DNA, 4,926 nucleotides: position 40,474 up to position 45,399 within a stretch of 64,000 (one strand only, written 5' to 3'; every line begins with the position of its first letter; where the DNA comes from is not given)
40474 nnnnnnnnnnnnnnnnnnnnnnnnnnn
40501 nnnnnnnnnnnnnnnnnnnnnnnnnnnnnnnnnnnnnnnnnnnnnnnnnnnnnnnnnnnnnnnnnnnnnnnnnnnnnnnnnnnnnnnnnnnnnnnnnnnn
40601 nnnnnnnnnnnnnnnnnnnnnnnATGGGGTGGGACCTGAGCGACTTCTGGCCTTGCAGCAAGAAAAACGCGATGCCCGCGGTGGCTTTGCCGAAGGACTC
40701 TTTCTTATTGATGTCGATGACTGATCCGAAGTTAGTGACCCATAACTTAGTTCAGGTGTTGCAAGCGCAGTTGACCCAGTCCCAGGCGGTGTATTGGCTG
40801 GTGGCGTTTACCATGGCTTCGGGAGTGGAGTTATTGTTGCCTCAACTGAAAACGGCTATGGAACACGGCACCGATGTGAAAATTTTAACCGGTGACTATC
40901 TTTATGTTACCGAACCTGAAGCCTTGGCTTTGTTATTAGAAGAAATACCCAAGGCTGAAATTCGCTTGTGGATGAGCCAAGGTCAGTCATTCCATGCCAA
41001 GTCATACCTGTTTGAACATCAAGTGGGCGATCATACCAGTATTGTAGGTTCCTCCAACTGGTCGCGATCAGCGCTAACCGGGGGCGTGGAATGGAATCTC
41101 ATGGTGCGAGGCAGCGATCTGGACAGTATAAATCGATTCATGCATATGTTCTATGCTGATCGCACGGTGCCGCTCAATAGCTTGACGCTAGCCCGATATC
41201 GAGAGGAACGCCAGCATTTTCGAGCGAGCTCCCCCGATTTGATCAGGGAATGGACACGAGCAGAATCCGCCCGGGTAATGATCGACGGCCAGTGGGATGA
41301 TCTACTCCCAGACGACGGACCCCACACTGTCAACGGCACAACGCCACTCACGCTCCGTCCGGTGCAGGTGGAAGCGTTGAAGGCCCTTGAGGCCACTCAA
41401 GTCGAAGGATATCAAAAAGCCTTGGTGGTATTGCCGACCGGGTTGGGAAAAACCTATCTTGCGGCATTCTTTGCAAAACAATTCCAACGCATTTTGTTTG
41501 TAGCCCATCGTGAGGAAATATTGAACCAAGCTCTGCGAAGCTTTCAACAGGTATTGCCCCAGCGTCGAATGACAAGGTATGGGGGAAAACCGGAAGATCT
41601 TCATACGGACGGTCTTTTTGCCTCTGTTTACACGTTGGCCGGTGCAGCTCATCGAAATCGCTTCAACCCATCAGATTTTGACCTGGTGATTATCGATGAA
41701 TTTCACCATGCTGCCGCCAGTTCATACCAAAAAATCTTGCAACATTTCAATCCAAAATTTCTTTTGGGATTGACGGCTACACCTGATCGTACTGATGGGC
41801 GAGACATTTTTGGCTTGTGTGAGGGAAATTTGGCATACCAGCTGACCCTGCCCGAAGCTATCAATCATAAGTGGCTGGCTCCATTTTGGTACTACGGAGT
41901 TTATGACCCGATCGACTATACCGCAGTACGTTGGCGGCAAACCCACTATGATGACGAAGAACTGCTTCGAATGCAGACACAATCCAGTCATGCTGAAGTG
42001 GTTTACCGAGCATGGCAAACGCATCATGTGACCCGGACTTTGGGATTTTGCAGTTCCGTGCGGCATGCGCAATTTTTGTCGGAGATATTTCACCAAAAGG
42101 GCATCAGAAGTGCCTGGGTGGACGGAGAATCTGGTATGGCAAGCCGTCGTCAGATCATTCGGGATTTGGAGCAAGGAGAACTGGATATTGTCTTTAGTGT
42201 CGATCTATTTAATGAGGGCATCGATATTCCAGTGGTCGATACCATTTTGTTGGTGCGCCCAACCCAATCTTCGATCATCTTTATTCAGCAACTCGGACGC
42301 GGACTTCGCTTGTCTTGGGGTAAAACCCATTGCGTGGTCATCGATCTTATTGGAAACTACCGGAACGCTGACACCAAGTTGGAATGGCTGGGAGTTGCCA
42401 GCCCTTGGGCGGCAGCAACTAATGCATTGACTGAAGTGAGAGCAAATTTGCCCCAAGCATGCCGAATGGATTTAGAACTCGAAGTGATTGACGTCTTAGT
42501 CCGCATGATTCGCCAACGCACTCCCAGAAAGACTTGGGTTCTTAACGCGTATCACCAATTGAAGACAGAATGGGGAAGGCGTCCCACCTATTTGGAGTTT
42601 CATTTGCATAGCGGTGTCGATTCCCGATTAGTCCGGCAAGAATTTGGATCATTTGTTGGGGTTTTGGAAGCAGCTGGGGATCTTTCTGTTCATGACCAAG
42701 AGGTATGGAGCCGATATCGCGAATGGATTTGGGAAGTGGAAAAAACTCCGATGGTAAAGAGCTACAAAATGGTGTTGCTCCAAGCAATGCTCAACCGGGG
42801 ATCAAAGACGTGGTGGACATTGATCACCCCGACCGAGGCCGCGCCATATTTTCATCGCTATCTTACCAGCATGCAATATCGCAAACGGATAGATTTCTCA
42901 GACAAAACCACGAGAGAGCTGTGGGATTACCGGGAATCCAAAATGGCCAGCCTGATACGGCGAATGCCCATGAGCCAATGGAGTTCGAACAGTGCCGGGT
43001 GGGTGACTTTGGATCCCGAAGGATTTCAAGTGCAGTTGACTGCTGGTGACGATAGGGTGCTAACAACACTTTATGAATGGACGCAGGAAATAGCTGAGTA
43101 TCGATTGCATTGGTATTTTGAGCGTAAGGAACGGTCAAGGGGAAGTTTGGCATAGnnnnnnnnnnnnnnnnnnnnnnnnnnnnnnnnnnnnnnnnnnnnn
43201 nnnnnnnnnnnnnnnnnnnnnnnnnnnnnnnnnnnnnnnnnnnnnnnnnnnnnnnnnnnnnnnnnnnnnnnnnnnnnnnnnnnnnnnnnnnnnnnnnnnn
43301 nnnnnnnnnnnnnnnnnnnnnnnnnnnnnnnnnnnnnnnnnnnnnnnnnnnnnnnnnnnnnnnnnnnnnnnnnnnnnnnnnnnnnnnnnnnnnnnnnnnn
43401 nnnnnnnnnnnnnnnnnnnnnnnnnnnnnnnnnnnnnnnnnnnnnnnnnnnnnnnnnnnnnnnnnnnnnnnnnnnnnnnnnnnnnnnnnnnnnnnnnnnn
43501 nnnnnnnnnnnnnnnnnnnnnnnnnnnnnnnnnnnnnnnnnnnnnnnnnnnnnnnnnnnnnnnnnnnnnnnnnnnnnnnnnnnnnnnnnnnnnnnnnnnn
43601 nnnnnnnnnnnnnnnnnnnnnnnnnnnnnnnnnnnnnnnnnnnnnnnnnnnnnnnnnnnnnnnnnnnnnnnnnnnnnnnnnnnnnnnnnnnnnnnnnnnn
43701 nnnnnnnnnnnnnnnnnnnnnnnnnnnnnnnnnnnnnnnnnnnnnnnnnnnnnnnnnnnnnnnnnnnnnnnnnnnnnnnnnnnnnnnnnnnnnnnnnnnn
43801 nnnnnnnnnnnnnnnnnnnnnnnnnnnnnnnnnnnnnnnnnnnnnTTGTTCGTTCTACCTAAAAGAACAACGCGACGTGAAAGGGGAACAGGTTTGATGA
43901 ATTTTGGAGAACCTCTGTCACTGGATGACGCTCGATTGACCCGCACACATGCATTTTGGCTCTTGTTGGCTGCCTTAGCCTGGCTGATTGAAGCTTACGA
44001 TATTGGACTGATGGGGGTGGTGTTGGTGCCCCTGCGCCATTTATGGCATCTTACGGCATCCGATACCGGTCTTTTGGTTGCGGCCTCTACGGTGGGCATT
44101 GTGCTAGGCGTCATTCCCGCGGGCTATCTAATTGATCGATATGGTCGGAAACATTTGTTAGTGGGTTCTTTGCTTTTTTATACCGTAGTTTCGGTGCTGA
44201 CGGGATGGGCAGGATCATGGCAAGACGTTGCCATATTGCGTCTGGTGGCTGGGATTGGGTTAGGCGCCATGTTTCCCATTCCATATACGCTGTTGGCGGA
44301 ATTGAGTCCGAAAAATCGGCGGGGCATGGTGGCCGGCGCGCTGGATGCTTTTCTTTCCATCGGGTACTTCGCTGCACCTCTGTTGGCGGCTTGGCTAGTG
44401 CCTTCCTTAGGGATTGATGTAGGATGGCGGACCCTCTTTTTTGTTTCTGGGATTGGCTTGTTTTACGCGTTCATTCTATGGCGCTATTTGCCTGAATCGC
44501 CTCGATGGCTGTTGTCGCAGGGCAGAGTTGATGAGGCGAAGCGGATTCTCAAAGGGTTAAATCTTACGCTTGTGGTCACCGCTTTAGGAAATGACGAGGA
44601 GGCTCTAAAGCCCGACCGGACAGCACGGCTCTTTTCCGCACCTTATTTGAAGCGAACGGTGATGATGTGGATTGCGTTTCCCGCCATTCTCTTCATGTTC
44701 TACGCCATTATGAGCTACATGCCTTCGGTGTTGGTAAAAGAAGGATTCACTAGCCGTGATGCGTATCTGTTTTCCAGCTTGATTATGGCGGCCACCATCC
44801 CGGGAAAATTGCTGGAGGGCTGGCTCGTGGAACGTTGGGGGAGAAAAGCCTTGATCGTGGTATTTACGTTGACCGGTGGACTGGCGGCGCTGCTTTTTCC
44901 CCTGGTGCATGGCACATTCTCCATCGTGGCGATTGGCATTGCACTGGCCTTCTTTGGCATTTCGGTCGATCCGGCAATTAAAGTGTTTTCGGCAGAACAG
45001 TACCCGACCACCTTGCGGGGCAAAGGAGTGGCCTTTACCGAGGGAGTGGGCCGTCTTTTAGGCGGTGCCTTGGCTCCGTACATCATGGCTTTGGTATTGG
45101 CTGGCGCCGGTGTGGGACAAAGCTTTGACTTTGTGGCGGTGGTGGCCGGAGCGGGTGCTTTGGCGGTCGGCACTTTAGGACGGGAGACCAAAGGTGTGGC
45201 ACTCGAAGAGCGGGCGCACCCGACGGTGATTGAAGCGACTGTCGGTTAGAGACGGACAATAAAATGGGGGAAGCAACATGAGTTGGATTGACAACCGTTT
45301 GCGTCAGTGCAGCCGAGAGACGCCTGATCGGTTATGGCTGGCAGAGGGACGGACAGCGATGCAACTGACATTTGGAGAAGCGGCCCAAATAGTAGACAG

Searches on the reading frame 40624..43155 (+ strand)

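Call 40: search_protein_families(library=pfam, proteins=[window:40624-43155:+], max_evalue=0.0001)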
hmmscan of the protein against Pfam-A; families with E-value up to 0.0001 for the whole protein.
window:40624-43155:+ (843 aa): 5 families
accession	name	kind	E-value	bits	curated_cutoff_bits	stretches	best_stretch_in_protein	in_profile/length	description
PF04851.21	ResIII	-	2.8e-35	122.1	22.5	1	242-389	2-164/164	Type III restriction enzyme, res subunit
PF00271.37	Helicase_C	-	3.4e-14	53.5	23.5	1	461-563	7-109/110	Helicase conserved C-terminal domain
PF13091.12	PLDc_2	-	5.4e-11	42.9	27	1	48-165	3-119/132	PLD-like domain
PF00270.35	DEAD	-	6.6e-09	36.2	26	1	246-389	2-162/167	DEAD/DEAH box helicase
PF18780.6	HNH_repeat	-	6.9e-06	26.7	26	1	639-685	6-52/54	Homing endonuclease associated repeat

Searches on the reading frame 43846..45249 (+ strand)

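Call 40: search_protein_families(library=pfam, proteins=[window:43846-45249:+], max_evalue=0.0001)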
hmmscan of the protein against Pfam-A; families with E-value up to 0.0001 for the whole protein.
window:43846-45249:+ (467 aa): 2 families
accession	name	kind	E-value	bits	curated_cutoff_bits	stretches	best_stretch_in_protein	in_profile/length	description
PF07690.21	MFS_1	-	7.1e-54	183.4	33.4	2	45-411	4-347/347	Major Facilitator Superfamily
PF00083.30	Sugar_tr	-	4.6e-45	154.8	22.3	1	40-455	3-447/452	Sugar (and other) transporter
